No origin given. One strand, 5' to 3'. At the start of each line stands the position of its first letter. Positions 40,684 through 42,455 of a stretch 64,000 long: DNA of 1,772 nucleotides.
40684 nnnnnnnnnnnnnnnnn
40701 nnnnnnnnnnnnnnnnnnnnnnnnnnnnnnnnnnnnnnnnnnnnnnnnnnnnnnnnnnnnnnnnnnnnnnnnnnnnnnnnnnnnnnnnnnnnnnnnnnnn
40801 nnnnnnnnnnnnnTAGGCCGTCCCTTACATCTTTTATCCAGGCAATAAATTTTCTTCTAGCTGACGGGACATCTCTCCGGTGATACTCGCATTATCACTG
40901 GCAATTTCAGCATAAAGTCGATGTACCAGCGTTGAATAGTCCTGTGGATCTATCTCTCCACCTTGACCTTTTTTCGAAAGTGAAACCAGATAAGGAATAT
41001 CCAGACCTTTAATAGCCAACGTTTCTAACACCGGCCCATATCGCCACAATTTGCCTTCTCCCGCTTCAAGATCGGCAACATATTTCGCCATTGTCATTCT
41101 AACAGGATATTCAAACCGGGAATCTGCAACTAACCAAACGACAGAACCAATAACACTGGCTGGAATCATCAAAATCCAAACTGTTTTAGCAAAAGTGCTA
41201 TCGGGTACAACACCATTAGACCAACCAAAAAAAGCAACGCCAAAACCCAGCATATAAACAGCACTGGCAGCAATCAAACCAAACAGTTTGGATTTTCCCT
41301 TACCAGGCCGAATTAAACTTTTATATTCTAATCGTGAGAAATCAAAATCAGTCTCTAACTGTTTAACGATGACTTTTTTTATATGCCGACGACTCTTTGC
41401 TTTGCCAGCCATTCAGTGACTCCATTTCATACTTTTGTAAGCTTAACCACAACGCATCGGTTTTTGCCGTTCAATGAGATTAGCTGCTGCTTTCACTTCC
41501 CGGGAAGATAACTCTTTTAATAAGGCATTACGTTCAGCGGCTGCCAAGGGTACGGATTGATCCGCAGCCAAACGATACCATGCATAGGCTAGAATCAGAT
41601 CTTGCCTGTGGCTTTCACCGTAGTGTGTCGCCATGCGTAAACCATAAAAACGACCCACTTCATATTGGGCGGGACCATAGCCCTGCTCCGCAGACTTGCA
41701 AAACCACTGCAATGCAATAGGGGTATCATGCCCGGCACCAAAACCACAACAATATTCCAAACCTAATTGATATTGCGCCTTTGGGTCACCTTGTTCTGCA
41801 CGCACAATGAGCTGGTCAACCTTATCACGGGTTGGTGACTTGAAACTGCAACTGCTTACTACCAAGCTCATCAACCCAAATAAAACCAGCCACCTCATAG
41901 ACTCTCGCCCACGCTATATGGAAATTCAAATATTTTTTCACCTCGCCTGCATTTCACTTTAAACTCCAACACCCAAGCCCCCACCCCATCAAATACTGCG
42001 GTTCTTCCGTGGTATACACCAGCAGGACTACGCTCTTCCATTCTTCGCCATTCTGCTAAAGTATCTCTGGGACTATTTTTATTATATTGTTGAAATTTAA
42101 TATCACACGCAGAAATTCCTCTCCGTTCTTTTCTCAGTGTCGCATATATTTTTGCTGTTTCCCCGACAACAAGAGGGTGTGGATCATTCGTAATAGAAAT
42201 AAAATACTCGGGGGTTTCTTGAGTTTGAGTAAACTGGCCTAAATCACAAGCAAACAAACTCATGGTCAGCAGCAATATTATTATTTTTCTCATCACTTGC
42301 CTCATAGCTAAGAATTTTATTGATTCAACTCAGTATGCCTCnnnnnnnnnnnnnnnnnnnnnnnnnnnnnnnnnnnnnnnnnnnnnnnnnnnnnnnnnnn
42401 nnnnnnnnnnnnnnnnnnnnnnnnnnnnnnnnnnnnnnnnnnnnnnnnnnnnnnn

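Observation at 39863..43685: Five-gene envelope operon preceded by a perfect 15-bp hairpin: Tiki/ChaN-like PDZ protein, lipoprotein, Sel1 lipoprotein, two-TM protein and lipase-like lipoprotein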

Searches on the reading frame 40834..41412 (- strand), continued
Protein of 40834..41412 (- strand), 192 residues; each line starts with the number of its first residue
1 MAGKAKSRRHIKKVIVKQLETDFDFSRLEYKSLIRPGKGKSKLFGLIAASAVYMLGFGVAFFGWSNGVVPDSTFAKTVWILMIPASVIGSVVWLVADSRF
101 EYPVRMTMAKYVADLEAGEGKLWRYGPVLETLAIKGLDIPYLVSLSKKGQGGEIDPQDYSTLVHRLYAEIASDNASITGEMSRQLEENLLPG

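Call 60: search_protein_families(library=pfam, proteins=[L096:10289-11170:+], max_evalue=1)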
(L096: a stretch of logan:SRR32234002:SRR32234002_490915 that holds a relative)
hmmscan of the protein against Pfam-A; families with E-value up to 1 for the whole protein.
L096:10289-11170:+ (293 aa): 2 families
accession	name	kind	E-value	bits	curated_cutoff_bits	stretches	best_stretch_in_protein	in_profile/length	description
PF01963.22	TraB_PrgY_gumN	-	2e-56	192.2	26.8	1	33-290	1-262/263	TraB/PrgY/gumN family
PF24396.1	DUF7541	-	0.15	12.3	28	1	126-153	10-37/120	Family of unknown function (DUF7541)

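Call 77: find_encoding_contigs(protein=P0141, flank=8000, max_places=3)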
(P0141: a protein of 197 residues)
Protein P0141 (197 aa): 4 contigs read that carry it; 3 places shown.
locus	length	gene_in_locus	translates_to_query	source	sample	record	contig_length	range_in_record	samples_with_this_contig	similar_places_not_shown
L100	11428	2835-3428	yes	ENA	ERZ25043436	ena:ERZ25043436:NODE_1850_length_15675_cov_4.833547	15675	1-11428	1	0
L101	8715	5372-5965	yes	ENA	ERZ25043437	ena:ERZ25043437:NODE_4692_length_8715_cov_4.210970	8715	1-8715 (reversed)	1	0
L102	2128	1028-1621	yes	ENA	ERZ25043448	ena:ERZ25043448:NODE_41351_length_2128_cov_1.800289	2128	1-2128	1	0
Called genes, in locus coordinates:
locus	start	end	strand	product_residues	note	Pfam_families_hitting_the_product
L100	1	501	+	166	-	?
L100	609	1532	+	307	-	PF00005:ABC_tran, PF13304:AAA_21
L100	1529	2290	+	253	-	PF01061:ABC2_membrane, PF12698:ABC2_membrane_3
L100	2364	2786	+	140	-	PF07238:PilZ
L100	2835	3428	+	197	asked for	-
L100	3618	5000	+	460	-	PF18073:Zn_ribbon_LapB, PF13481:AAA_25, PF06745:ATPase, PF13191:AAA_16 (weak), PF23442:DUF7125 (weak), PF07088:GvpD_P-loop (faint), PF05362:Lon_C (faint), PF13541:ChlI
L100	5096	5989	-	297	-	PF04280:Tim44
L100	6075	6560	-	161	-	PF17775:YchJ_M-like, PF02810:SEC-C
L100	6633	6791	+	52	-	-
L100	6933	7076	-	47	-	-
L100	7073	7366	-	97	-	-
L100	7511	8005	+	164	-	PF00254:FKBP_C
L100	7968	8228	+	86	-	-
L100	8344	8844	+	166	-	-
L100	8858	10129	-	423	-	PF13433:Peripla_BP_5, PF13458:Peripla_BP_6, PF01094:ANF_receptor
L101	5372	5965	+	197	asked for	-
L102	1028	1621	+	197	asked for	-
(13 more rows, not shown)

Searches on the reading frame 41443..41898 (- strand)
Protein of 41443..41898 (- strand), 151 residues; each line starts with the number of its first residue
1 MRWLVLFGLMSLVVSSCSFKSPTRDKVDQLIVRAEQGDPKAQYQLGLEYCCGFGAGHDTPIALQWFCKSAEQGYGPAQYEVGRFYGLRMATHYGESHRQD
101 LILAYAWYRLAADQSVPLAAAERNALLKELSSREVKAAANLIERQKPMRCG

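Call 4: search_protein_families(library=pfam, proteins=[window:41443-41898:-], max_evalue=0.1)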
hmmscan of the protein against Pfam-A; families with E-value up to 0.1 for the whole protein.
window:41443-41898:- (151 aa): 1 family
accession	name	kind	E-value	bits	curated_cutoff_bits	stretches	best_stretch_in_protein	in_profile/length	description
PF08238.18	Sel1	-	1.5e-13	51.1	30.7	2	39-74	1-36/36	Sel1 repeat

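Call 5: search_protein_families(library=ncbifam, proteins=[window:41443-41898:-], max_evalue=0.1)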
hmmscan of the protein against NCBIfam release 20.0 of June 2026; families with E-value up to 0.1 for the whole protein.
window:41443-41898:- (151 aa): 2 families
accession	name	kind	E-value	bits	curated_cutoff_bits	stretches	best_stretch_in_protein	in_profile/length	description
NF033786.1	phenyl_MerG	equivalog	3.7e-16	59.7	350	1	25-119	51-147/217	phenylmercury resistance protein MerG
NF038194.1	AlgK_TPR_lipo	equivalog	1.5e-05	23.8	700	1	26-149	320-437/448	alginate biosynthesis TPR repeat lipoprotein AlgK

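Call 64: search_solved_structures(query=window:41443-41898:-, max_evalue=0.001)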
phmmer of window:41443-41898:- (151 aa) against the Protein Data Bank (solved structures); distinct sequences matched with E-value up to 0.001: 19.
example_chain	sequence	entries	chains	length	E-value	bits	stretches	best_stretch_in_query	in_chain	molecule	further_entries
4bwr_A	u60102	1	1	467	1.7e-38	135.5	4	27-118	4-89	PROTEIN CORRESPONDING TO LOCUS C5321 FROM CFT073 E.COLI STRAIN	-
6ok3_A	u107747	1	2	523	2.6e-34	121.9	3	34-117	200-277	Sel1 repeat protein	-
8sxq_A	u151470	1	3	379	8.8e-30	107.2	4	33-114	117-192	SEL-1 repeat protein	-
6deh_A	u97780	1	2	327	2.2e-25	92.9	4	34-138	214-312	TPR repeat protein, protein-protein interaction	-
6onw_A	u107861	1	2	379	2.8e-23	86.1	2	33-85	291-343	Sel1 repeat protein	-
6ur7_A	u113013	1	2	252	1.5e-20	77.3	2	29-115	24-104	Sel1 repeat family protein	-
6ork_A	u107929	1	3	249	1.4e-17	67.6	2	34-87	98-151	Sel1 repeat protein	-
6orc_A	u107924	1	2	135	6.7e-14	55.7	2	32-115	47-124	Sel1 repeat protein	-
6ok0_A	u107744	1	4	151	1.5e-13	54.5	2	36-85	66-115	Sel1 repeat protein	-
8ket_C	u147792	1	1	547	9.3e-10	42.2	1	33-87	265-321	Protein sel-1 homolog 1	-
9uav_C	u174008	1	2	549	9.8e-10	42.1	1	33-90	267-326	Protein sel-1 homolog 1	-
8kes_D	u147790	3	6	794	2.2e-08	37.7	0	33-86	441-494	Protein sel-1 homolog 1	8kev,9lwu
9og0_C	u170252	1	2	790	2.7e-08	37.4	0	33-87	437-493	Protein sel-1 homolog 1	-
5b26_A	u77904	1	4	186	4.9e-07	33.4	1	33-87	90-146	Protein sel-1 homolog 1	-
5jjo_A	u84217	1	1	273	1.9e-05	28.2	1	9-94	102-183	Uncharacterized protein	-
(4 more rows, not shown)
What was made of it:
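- On Sel1-repeat protein (PF08238): Sel1 structures match at up to 1.7e-38 (call 64).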

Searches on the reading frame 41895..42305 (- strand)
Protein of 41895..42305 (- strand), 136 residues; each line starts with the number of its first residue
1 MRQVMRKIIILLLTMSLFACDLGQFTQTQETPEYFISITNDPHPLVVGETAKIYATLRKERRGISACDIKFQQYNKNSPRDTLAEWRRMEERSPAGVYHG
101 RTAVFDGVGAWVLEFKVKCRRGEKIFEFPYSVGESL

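Call 4: search_protein_families(library=pfam, proteins=[window:41895-42305:-], max_evalue=0.1)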
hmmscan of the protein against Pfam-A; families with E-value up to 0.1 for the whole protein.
window:41895-42305:- (136 aa): 0 families

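Call 5: search_protein_families(library=ncbifam, proteins=[window:41895-42305:-], max_evalue=0.1)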
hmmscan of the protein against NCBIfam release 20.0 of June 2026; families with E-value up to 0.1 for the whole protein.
window:41895-42305:- (136 aa): 0 families

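Call 31: find_homologous_proteins(query=window:41895-42305:-)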
Query window:41895-42305:- (136 aa): 4 proteins with E <= 0.001 among 7 candidates.
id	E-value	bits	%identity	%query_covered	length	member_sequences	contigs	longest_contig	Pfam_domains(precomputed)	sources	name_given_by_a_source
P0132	4.8e-84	297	100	97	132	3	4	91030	-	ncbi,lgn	-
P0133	9.8e-59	215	74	97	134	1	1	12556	-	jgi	-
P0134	1.5e-58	214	73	96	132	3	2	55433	-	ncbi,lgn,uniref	ncbi:hypothetical protein MNBD_GAMMA16-739 [hydrothermal vent metagenome]|uniref:YtkA-like domain-co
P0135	4.2e-34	135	49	94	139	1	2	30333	PF13115.12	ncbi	-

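Call 35: search_protein_families(library=pfam, alignment_id=A3, max_evalue=1)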
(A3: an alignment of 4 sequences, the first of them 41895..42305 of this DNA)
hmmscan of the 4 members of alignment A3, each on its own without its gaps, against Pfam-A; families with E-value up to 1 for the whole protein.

A. member 1, window:41895-42305:- (136 aa): 0 families

B. families by the number of members that match (of 4 scanned): 2 families
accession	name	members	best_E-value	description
PF13115.11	YtkA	1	1.3e-05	YtkA-like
PF19433.5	NDNF_C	1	0.067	Neuron-derived Neurotrophic Factor C-terminal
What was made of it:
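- On YtkA-like (PF13115) / CtaK: Only 1 of 4 family members passes, at 26.1 bits (call 35).
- Closest known: YtkA/CtaK. Same: One ortholog passes the Pfam YtkA threshold (call 35).
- The window protein itself does not match the YtkA model (call 35).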

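Call 36: search_solved_structures(query=A3, max_evalue=10, show_alignments=2)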
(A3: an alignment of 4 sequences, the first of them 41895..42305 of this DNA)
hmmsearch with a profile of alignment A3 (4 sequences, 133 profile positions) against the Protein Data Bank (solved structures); distinct sequences matched with E-value up to 10: 4.
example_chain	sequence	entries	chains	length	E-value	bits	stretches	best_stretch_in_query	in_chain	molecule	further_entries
4bkg_A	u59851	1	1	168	0.028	17.4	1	56-119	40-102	SMALL UBIQUITIN-RELATED MODIFIER 2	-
8yvu_A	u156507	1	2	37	0.8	12.7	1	6-34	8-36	High affinity immunoglobulin epsilon receptor subunit alpha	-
4q11_A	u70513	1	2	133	1.1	12.2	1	81-112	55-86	Sigma factor-binding protein Crl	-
3rpj_A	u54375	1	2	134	1.1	12.2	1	81-112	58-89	Curlin genes transcriptional regulator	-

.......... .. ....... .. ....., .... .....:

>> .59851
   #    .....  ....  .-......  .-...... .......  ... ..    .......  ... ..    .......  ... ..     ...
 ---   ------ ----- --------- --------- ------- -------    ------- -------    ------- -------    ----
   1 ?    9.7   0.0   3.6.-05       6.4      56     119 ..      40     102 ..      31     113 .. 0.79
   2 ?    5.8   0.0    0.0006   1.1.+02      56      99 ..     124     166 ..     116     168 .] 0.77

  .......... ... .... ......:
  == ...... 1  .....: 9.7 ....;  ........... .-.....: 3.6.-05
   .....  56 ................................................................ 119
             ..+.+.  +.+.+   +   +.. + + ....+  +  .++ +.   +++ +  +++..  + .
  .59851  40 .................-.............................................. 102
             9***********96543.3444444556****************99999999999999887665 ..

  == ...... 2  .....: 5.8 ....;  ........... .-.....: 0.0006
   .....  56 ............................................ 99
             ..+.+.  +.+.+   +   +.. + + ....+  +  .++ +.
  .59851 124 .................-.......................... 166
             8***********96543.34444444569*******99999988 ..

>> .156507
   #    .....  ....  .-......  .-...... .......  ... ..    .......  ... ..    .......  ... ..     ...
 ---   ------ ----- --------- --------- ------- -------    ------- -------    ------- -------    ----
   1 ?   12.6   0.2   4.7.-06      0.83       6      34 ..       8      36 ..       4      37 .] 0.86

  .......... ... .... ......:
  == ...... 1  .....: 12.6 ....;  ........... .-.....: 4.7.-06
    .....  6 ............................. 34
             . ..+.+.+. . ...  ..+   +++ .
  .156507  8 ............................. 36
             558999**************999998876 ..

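Call 47: predict_structure(alignment_id=A3)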
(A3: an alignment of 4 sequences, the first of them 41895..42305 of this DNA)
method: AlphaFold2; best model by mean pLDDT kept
length: 136 residues; sequences in the alignment: 4
mean_pLDDT: 71.5   pTM: 0.66
mean pLDDT of the five models: 71.5, 71.3, 68.5, 67.1, 66.5
residues with pLDDT >= 90: 5; 70-90: 86; 50-70: 22; < 50: 23
segments of 3 or more residues with pLDDT < 50: 1-7, 10-23
pLDDT, mean of each block of 10 residues (from residue 1): 46 40 64 78 73 81 78 75 74 80 75 87 85 61
secondary structure, 60 per line:
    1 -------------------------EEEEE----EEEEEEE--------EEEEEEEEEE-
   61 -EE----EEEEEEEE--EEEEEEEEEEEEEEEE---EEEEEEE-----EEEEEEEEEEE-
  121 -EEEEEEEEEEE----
elements in order: E26-30 E35-41 E50-59 E68-75 E78-93 E97-103 E109-119 E122-132
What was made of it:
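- The model is only moderately confident (pLDDT 71.5, from 4 sequences; call 47).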

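Call 62: find_related_loci(query=A3, collection=metagenome_contigs, flank=7000)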
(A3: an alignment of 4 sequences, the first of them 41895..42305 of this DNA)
Query A3 (136 aa) in metagenome_contigs; peptide patterns used: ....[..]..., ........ (x = any residue, [..] = any of these).
116 stretches matched a pattern; 1 encode a relative of the query (tblastn E <= 1e-3); 1 distinct loci.
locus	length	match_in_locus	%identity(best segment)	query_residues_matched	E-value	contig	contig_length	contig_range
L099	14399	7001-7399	72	2-134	7e-66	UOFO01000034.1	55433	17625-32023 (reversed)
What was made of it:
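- Tried and rejected: A metagenome scan for more loci carrying the 136-aa gene returned only a contig I already held (call 62).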
